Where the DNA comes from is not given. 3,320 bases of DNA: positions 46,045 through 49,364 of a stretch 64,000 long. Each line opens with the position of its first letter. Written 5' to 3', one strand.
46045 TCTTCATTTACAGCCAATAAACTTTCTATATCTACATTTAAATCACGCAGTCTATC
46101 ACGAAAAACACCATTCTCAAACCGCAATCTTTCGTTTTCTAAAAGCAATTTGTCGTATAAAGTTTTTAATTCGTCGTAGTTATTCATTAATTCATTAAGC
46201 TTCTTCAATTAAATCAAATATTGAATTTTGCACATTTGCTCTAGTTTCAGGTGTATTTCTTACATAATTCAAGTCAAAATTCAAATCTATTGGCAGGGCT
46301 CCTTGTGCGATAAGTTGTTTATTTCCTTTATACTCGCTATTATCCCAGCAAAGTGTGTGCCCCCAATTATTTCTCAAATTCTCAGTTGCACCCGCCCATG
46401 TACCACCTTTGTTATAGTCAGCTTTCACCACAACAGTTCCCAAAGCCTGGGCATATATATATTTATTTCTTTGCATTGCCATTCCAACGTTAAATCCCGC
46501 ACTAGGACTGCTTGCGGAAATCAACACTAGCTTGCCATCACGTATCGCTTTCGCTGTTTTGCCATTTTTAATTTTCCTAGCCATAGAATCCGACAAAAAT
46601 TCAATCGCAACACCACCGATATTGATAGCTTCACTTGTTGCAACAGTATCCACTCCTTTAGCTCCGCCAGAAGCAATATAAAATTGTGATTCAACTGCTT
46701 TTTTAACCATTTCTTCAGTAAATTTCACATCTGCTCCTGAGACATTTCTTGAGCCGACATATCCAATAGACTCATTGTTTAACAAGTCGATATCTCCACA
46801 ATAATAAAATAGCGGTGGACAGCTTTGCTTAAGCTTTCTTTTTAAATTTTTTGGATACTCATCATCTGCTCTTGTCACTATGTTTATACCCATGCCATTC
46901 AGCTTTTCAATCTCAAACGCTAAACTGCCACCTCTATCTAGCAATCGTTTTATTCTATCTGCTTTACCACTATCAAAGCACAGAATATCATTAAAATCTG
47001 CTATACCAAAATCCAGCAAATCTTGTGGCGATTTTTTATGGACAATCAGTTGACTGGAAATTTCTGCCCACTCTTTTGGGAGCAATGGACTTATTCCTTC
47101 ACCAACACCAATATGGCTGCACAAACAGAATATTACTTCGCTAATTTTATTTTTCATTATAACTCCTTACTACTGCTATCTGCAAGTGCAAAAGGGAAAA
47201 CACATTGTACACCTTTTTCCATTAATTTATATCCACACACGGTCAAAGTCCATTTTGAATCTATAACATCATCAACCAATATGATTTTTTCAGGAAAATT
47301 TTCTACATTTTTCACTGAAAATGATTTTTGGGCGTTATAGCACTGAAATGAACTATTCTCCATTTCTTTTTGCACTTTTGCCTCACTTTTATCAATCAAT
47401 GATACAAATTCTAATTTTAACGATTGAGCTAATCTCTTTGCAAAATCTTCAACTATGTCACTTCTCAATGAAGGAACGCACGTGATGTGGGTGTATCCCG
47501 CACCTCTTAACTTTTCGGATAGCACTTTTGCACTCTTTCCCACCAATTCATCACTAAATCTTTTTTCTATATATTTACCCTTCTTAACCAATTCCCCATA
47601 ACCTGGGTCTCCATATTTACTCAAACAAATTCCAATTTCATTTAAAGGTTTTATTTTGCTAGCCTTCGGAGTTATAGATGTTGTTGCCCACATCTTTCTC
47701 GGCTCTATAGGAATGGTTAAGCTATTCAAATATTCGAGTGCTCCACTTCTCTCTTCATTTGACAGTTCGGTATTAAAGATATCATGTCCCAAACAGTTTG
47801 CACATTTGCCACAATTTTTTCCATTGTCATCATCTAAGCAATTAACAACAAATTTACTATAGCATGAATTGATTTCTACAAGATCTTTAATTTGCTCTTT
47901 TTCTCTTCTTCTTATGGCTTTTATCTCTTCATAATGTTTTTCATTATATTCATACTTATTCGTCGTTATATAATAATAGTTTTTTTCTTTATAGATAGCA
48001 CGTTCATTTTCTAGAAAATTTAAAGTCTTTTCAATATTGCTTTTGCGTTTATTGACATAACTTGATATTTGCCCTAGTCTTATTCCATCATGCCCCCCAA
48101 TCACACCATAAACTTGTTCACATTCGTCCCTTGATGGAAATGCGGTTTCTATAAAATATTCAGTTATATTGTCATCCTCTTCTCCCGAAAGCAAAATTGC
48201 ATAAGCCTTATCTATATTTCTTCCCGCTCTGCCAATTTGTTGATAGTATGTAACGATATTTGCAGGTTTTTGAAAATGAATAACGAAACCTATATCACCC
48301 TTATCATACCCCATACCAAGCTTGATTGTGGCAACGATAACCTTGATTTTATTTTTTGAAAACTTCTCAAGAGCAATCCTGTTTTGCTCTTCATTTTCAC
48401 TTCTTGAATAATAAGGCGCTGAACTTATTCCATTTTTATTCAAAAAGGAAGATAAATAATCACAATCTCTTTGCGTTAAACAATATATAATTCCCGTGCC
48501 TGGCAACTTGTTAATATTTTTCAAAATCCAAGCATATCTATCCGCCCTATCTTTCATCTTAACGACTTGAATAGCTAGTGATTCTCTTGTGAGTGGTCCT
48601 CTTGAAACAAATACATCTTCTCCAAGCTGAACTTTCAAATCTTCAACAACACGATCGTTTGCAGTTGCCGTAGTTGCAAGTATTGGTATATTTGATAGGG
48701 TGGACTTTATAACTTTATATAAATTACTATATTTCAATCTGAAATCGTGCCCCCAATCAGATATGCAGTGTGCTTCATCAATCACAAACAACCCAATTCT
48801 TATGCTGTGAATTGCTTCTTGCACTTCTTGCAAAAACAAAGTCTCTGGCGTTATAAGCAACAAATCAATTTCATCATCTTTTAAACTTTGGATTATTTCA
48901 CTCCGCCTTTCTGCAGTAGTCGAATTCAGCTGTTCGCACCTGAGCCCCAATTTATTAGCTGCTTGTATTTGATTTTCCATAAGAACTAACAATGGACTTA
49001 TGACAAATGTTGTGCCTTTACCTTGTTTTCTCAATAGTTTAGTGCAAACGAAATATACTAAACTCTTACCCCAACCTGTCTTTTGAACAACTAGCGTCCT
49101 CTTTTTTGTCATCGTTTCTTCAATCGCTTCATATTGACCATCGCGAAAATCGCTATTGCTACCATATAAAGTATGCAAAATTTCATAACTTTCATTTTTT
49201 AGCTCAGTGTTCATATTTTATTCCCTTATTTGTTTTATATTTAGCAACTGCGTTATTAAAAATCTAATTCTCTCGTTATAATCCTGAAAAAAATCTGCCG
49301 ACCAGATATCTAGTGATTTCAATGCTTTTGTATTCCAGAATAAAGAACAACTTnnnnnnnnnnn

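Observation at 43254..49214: Tightly coupled triad: RecQ-PRTase fusion, DprA/SLOG-like protein and an AEP primase-SF2 helicase-HKD fusion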

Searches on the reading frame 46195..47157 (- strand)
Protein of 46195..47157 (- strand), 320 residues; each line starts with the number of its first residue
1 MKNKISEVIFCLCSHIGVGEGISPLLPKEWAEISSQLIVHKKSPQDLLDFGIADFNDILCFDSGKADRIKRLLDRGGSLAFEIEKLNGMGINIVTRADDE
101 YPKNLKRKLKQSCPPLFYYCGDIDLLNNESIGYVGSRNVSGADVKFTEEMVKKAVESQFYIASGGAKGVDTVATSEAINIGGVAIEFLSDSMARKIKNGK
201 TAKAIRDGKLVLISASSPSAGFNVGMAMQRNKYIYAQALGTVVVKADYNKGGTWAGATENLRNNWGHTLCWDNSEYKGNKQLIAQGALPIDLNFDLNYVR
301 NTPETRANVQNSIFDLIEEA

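Call 7: search_protein_families(library=pfam, proteins=[window:46195-47157:-], max_evalue=0.01)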
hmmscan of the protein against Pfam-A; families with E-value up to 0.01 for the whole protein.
window:46195-47157:- (320 aa): 1 family
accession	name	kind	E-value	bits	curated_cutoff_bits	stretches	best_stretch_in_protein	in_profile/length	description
PF02481.21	DNA_processg_A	-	1.7e-35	122.5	29.6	1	87-289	3-209/212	DNA recombination-mediator protein A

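Call 8: search_protein_families(library=ncbifam, proteins=[window:46195-47157:-], max_evalue=0.01)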
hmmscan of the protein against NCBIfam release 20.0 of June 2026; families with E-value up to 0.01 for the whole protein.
window:46195-47157:- (320 aa): 2 families
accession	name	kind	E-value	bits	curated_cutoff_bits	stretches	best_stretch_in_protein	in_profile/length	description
TIGR00732.1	dprA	equivalog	6.1e-24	84.4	191.15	1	86-288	4-208/220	DNA-processing protein DprA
NF008007.0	PRK10736.1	equivalog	1.7e-15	57.1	495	1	86-290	67-273/374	DNA-protecting protein DprA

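Call 9: search_protein_families(library=padloc, proteins=[window:46195-47157:-], max_evalue=0.01)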
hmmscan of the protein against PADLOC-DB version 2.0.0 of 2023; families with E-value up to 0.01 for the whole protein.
window:46195-47157:- (320 aa): 3 families
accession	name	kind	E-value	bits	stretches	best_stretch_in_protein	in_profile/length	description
PDLC03927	PsyrA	-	1.1e-92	309.2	1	5-302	6-305/398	-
PDLC03961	ShosA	-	2.4e-25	87.5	1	82-264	70-252/303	-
PDLC02997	ShosA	-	2.8e-08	31.4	1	89-178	93-180/327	-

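Call 73: search_solved_structures(query=window:46195-47157:-, max_evalue=0.001)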
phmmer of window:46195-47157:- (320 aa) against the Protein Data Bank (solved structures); distinct sequences matched with E-value up to 0.001: 4.
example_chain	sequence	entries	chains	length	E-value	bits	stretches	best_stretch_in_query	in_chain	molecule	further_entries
3uqz_A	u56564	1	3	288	2.7e-09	40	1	97-248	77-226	DNA processing protein DprA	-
3maj_A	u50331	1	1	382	1.3e-06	31.2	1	80-252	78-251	DNA processing chain A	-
8zva_A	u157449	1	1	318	1.1e-05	28.1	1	88-178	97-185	DNA processing protein DprA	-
9vzo_A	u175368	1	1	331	1.2e-05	28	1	88-178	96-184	DprA-like antitoxin protein ShosA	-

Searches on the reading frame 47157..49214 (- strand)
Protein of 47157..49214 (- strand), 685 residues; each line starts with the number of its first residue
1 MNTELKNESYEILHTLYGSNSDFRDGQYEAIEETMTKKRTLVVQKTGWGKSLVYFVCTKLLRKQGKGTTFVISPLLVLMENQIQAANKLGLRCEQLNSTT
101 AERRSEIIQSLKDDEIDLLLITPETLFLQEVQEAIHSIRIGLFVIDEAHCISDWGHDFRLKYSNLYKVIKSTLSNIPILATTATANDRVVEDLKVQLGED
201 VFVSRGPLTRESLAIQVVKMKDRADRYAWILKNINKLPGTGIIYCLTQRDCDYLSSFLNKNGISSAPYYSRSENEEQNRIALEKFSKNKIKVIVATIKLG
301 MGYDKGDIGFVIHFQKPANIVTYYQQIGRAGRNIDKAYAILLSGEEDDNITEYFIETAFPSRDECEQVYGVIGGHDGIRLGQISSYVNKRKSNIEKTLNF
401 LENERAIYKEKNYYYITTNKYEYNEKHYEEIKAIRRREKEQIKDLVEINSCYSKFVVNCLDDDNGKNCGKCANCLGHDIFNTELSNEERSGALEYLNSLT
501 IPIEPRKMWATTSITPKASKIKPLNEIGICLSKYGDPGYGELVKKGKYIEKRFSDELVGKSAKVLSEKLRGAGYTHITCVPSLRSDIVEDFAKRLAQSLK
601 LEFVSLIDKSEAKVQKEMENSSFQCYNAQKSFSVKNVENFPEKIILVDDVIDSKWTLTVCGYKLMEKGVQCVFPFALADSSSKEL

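Call 7: search_protein_families(library=pfam, proteins=[window:47157-49214:-], max_evalue=0.01)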
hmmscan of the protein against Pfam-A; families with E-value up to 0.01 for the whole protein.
window:47157-49214:- (685 aa): 6 families
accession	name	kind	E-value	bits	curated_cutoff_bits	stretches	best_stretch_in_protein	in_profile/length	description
PF00270.35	DEAD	-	3.5e-24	85.9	26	1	25-192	2-166/167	DEAD/DEAH box helicase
PF00271.37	Helicase_C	-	1.5e-19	70.7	23.5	1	235-333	12-109/110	Helicase conserved C-terminal domain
PF04851.21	ResIII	-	1.8e-12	47.9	22.5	1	22-185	3-162/164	Type III restriction enzyme, res subunit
PF18766.7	SWI2_SNF2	-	0.00088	19.4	26.7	1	32-184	11-154/221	SWI2/SNF2 ATPase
PF13401.12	AAA_22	-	0.0046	17.7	27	0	41-152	9-97/130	AAA domain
PF04492.19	Phage_rep_O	-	0.0091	16.9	28.7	0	367-419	39-91/95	Bacteriophage replication protein O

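Call 8: search_protein_families(library=ncbifam, proteins=[window:47157-49214:-], max_evalue=0.01)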
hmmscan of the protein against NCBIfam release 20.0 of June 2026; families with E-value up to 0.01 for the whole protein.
window:47157-49214:- (685 aa): 28 families (the best 25 are shown)
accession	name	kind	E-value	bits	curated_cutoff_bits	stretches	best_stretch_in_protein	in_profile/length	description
TIGR01389.1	recQ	equivalog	6.3e-90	302.3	640.2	2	11-363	3-348/591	DNA helicase RecQ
TIGR00614.1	recQ_fam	subfamily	5.5e-79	266.1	219.8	1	12-355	2-342/470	RecQ family ATP-dependent DNA helicase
NF008279.0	PRK11057.1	equivalog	1.4e-69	235.1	1015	1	5-346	9-343/608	ATP-dependent DNA helicase RecQ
NF041063.1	DpdF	equivalog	7.8e-47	160.4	550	1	25-352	143-491/813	protein DpdF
NF008394.0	PRK11192.1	equivalog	2.9e-17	62.6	507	1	27-350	30-358/441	ATP-dependent RNA helicase SrmB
NF007882.0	PRK10590.1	equivalog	4.7e-13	48.9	743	1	115-341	125-347/456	ATP-dependent RNA helicase RhlE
NF002340.1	PRK01297.1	equivalog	4.7e-13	48.7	564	1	109-348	121-358/372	ATP-dependent RNA helicase RhlB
NF053711.1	RNA_heli_RhlE1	exception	5.5e-13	48.5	750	1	115-344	124-349/434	RNA helicase RhlE1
TIGR04121.1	DEXH_lig_assoc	equivalog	1.1e-12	46.6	850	1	26-342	17-355/804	ligase-associated DNA damage response DEXH box helicase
NF053631.1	RNA_helic_CshA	equivalog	2.9e-12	46.2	646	1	27-341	26-339/434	degradosome RNA helicase CshA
NF008744.0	PRK11776.1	equivalog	7.7e-12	44.5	524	1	107-350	116-353/460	ATP-dependent RNA helicase DbpA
NF003419.0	PRK04837.1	equivalog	7.4e-10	38.1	588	1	111-346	130-363/424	ATP-dependent RNA helicase RhlB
NF010337.0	PRK13766.1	equivalog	1.4e-08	33.3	610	2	30-149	23-142/781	Hef nuclease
NF010338.0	PRK13767.1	equivalog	1e-07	30.6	849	1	279-337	330-389/877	ATP-dependent helicase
NF053710.1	RNA_heli_RhlE2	exception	1.4e-07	30.3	925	1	198-347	209-357/635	RNA helicase RhlE2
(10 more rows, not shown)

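Call 9: search_protein_families(library=padloc, proteins=[window:47157-49214:-], max_evalue=0.01)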
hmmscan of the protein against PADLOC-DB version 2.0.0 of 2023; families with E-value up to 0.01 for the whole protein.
window:47157-49214:- (685 aa): 34 families (the best 25 are shown)
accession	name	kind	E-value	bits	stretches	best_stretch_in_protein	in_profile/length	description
PDLC03928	PsyrT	-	6.2e-236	782.9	1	6-684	5-688/689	-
PDLC02864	DpdF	-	2.9e-91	305.1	1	6-370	7-365/610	DpdF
PDLC02861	DpdF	-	1.3e-84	282.6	2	4-355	11-355/611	DpdF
PDLC02870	DpdF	-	6.6e-80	267.1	1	21-475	12-467/534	DpdF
PDLC02865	DpdF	-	1.8e-47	159.7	1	13-476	751-1212/1499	DpdF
PDLC02859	DpdF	-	1.6e-39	133.8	1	16-340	95-422/545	DpdF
PDLC01089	C3a193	-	3.4e-37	126.3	1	41-339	271-588/983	poss. alt. Cas3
PDLC02872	DpdF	-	9.3e-33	111.7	1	25-353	160-515/859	DpdF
PDLC02855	DpdF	-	3.2e-32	109.7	1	25-339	142-475/825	DpdF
PDLC02868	DpdF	-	7.9e-26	88.1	2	14-197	331-517/1078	DpdF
PDLC02867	DpdF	-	3.4e-24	83.2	1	40-353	156-488/855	DpdF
PDLC02863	DpdF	-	7.3e-23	79.1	1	207-371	20-182/488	DpdF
PDLC02857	DpdF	-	3.1e-20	69.8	1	26-350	182-545/911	DpdF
PDLC02858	DpdF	-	1.8e-18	64.4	1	21-343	150-474/504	DpdF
PDLC02860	DpdF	-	2.6e-18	64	1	138-343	9-219/547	DpdF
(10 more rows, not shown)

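Call 31: find_homologous_proteins(query=window:47157-49214:-, max_evalue=1e-20)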
Query window:47157-49214:- (685 aa): 8000 proteins with E <= 1e-20 among 8000 candidates; the best 120 are listed.
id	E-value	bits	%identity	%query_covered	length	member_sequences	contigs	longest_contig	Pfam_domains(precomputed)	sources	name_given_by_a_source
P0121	0.0e+0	1539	100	100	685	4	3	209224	PF00270.36,PF00271.38,PF04851.22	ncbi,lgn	ncbi:MAG: RecQ family ATP-dependent DNA helicase [Bacillota bacterium]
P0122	9.3e-296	1001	64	99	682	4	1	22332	PF00270.36,PF00271.38,PF04851.22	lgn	-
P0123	1.3e-284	964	62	100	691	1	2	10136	PF00270.36,PF00271.38,PF04851.22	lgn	-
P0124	3.4e-284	962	64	99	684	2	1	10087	PF00270.36,PF00271.38,PF04851.22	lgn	-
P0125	2.2e-283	960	62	100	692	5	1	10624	PF00270.36,PF00271.38,PF04851.22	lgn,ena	-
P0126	3.3e-283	959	62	100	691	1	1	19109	PF00270.36,PF16124.11,PF00271.38,PF04851.22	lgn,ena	-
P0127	1.1e-282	957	62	100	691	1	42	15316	PF00270.36,PF16124.11,PF00271.38,PF04851.22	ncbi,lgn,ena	-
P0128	1.2e-282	957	62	100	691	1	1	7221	PF00270.36,PF16124.11,PF00271.38,PF04851.22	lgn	-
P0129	1.3e-282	957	62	100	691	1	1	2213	PF00270.36,PF16124.11,PF00271.38,PF04851.22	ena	-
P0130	1.7e-282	957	61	100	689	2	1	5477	PF00270.36,PF16124.11,PF00271.38,PF04851.22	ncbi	-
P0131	1.9e-282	957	62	100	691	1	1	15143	PF00270.36,PF16124.11,PF00271.38,PF04851.22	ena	-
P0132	2.4e-282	956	62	100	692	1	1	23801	PF00270.36,PF16124.11,PF00271.38,PF04851.22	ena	-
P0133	2.5e-282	956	62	100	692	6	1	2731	PF00270.36,PF16124.11,PF00271.38,PF04851.22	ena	-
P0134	3.2e-282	956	61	100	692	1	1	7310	PF00270.36,PF16124.11,PF00271.38,PF04851.22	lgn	-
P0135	3.2e-282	956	62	99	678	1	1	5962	PF00270.36,PF00271.38,PF04851.22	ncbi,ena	-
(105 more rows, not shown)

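Call 33: find_related_loci(query=A2, collection=metagenome_contigs, flank=10000)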
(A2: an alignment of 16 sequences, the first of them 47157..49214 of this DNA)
Query A2 (685 aa) in metagenome_contigs; peptide patterns used: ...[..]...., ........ (x = any residue, [..] = any of these).
600 stretches matched a pattern (row limit reached: there are more); 595 encode a relative of the query (tblastn E <= 1e-3); the best 80 are kept; 80 distinct loci.
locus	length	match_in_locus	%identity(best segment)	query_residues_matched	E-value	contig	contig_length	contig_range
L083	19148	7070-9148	58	1-684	0e+0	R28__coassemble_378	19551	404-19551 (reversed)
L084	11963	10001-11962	57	2-653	0e+0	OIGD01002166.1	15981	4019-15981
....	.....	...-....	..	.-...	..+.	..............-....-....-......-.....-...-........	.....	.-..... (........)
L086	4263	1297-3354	51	2-680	0e+0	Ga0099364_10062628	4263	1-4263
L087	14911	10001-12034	62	8-684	0e+0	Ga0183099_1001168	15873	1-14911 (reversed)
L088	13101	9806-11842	51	5-684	0e+0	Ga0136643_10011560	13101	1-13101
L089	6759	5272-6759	60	2-497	0e+0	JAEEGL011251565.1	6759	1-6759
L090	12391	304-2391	48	2-684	0e+0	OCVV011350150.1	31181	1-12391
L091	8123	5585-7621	46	13-683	0e+0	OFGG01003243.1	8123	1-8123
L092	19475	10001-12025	47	13-683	0e+0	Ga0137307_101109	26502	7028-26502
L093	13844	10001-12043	44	8-681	0e+0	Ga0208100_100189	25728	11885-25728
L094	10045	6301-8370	44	4-683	0e+0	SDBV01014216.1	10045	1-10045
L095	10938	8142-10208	44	5-683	0e+0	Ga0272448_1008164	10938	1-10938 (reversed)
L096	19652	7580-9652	43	2-682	0e+0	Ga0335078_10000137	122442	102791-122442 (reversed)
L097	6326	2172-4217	44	12-683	0e+0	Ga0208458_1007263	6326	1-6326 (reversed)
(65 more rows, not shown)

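Call 37: find_encoding_contigs(protein=P0122, flank=8000, max_places=2)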
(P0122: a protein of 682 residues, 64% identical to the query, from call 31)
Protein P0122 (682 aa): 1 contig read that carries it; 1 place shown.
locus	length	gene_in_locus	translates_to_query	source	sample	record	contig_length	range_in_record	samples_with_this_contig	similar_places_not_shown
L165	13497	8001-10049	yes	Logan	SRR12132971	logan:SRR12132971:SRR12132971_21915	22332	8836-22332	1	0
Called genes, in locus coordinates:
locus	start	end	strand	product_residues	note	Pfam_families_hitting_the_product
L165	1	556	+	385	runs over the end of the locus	PF00753:Lactamase_B (weak)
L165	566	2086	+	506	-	-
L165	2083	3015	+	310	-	-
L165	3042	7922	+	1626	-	PF00270:DEAD, PF04851:ResIII (weak), PF00271:Helicase_C, PF00580:UvrD-helicase, PF13245:AAA_19, PF00580:UvrD-helicase, PF13361:UvrD_C, PF13538:UvrD_C_2, +3 more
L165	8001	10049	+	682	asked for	PF00270:DEAD, PF04851:ResIII, PF00271:Helicase_C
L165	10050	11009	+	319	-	PF02481:DNA_processg_A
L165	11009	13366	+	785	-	PF09848:SLFN-g3_helicase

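Call 58: predict_structure(alignment_id=A2)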
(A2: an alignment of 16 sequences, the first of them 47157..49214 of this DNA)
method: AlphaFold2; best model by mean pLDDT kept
length: 685 residues; sequences in the alignment: 16
mean_pLDDT: 76.2   pTM: 0.63
mean pLDDT of the five models: 76.2, 71.8, 70.5, 69.8, 66.7
residues with pLDDT >= 90: 102; 70-90: 385; 50-70: 149; < 50: 49
segments of 3 or more residues with pLDDT < 50: 207-211, 299-308, 321-335, 519-521, 615-620, 683-685
pLDDT, mean of each block of 10 residues (from residue 1): 82 84 82 85 64 89 90 66 77 84 90 92 81 86 83 57 69 80 68 78 63 69 84 80 75 90 88 78 84 69 44 59 42 52 63 68 90 90 81 80 83 86 84 73 71 69 67 83 86 83 67 52 69 72 74 87 86 88 75 94 89 50 60 82 88 70 84 85 49
secondary structure, 60 per line:
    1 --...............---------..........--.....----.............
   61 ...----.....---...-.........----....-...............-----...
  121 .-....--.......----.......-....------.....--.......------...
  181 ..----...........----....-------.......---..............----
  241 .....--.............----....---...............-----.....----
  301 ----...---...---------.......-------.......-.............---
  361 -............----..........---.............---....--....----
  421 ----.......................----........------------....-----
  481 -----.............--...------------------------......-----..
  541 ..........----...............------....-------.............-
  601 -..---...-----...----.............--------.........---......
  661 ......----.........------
elements in order (helices of 4 or more, strands of 3 or more residues): H3-17 H27-36 E39-43 H48-63 E68-72 H80-88 E93-96 H98-112 E118-121 H123-126 H129-135 E140-146 H148-151 H158-162 H165-171 E178-182 H187-197 E202-205 E213-219 H223-236 E241-245 H248-260 E265-268 H272-286 E292-296 E311-313 H323-329 E337-343 H345-357 H362-373 H380-387 H391-403 E407-410 E413-416 H425-447 H452-459 H472-475 H486-498 E501-503 E528-533 H539-550 H555-569 E576-579 H587-599 E607-609 H622-631 E632-634 E643-651 H655-666 E671-679

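Call 62: fold_search(model_id=the predicted structure, library=pdb)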
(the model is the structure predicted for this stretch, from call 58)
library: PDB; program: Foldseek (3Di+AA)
matches with E <= 10: 1817; with E <= 0.001: 713
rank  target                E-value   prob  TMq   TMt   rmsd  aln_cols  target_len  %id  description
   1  4tmu_A                8.6e-23  1.00  0.48  0.63   6.9       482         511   25  Crystal structure of RecQ catalytic core from C. sakazakii bound to DNA (released 2015-03-11)
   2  6crm_A                1.2e-22  1.00  0.49  0.64   6.9       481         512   24  Crystal Structure of RecQ catalytic core from C. sakazakii bound to an unfolded G-quadruplex (released 2018-10-17)
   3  7zmq_A                2.1e-22  1.00  0.41  0.58   8.7       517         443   24  Crystal structure of human RECQL5 helicase APO form in complex with engineered nanobody (Gluebody) G2*-006 (released 2022-06-22)
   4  7zml_D                2.7e-22  1.00  0.40  0.56   9.0       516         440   23  Crystal structure of human RECQL5 helicase APO form in complex with engineered nanobody (Gluebody) G1-001 (released 2022-06-22)
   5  5lb3_E                2.9e-22  1.00  0.38  0.54   9.1       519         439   23  Crystal structure of human RECQL5 helicase in complex with ADP/Mg. (released 2016-07-06)
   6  7zmm_A                3.0e-22  1.00  0.40  0.57   8.9       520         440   24  Crystal structure of human RECQL5 helicase APO form in complex with engineered nanobody (Gluebody) G2-001 (released 2022-06-22)
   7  7zmt_A                4.5e-22  1.00  0.41  0.58   8.8       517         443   23  Crystal structure of human RECQL5 helicase APO form in complex with engineered nanobody (Gluebody) G5-006 (released 2022-06-22)
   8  1oyw                  4.7e-22  1.00  0.49  0.63   5.8       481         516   26  Structure of the RecQ Catalytic Core (released 2003-10-07)
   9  5lba_B                4.7e-22  1.00  0.41  0.59   8.2       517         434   23  Crystal structure of human RECQL5 helicase in complex with DSPL fragment(1-cyclohexyl-3-(oxolan-2-ylmethyl)urea, SGC - (released 2016-07-06)
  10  7zml_A                4.7e-22  1.00  0.39  0.56   8.9       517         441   23  Crystal structure of human RECQL5 helicase APO form in complex with engineered nanobody (Gluebody) G1-001 (released 2022-06-22)
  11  4q48_A                5.6e-22  1.00  0.47  0.63   5.8       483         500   24  Structure of the RecQ Catalytic Core from Deinococcus radiodurans (released 2015-05-20)
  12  7zmp_A                5.9e-22  1.00  0.40  0.57   8.9       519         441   24  Crystal structure of human RECQL5 helicase APO form in complex with engineered nanobody (Gluebody) G3-055 (released 2022-06-22)
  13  5lb5_A                6.2e-22  1.00  0.42  0.62   8.4       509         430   23  Crystal structure of human RECQL5 helicase in complex with ADP/Mg (tricilinc form). (released 2016-07-06)
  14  5lb5_D                8.2e-22  1.00  0.38  0.54   9.2       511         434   22  Crystal structure of human RECQL5 helicase in complex with ADP/Mg (tricilinc form). (released 2016-07-06)
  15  7zmq_B                1.2e-21  1.00  0.41  0.58   7.8       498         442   24  Crystal structure of human RECQL5 helicase APO form in complex with engineered nanobody (Gluebody) G2*-006 (released 2022-06-22)
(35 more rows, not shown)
